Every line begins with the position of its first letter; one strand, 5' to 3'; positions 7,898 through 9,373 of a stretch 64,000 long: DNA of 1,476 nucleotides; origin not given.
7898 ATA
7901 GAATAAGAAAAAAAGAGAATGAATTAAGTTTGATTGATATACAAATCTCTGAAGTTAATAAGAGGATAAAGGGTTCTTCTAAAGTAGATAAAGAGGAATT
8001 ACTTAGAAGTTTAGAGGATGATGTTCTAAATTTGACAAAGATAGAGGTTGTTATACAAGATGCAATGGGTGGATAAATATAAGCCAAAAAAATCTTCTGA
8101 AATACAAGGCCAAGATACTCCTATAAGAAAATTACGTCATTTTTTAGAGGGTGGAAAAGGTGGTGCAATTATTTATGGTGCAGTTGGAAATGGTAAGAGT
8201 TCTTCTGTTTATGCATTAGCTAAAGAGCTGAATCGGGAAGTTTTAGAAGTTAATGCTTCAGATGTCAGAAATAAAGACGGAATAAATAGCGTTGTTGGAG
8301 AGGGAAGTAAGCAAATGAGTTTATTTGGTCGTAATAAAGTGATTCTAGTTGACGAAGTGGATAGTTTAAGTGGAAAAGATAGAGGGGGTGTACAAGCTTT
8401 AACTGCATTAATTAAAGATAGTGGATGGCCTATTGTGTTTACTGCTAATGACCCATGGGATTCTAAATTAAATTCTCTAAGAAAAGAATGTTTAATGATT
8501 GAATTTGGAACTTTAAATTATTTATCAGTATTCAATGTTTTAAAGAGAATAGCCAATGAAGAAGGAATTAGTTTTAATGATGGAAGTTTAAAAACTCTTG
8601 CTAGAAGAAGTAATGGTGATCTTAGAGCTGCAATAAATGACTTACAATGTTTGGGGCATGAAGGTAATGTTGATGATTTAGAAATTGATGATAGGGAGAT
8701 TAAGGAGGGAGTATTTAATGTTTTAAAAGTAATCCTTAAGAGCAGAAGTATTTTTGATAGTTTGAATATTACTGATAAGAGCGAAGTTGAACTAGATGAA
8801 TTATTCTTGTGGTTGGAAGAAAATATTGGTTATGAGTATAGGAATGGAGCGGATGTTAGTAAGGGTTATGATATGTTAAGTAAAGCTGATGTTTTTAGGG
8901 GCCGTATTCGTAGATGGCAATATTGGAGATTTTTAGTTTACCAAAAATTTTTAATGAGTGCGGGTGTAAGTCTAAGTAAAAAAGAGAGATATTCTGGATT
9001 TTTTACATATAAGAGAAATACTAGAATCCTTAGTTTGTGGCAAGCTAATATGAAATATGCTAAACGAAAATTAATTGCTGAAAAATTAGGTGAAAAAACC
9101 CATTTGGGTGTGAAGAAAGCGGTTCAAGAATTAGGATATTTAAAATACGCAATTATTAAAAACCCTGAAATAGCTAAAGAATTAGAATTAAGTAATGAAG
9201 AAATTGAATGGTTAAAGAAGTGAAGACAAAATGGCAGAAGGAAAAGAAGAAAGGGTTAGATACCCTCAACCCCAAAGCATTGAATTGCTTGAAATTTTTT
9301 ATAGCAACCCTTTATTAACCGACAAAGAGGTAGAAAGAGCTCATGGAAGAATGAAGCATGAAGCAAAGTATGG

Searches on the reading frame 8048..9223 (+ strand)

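Call 45: search_protein_families(library=pfam, proteins=[window:8048-9223:+], max_evalue=0.00001)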
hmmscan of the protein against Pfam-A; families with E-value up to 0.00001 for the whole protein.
window:8048-9223:+ (391 aa): 2 families
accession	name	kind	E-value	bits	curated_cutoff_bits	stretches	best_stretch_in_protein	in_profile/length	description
PF00004.35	AAA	-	7.3e-11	43.1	21.2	1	41-136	2-111/131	ATPase family associated with various cellular activities (AAA)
PF21960.2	RCF1-5-like_lid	-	1.3e-08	35.1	27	1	163-200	1-39/43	RCF1/5-like, AAA+ ATPase lid domain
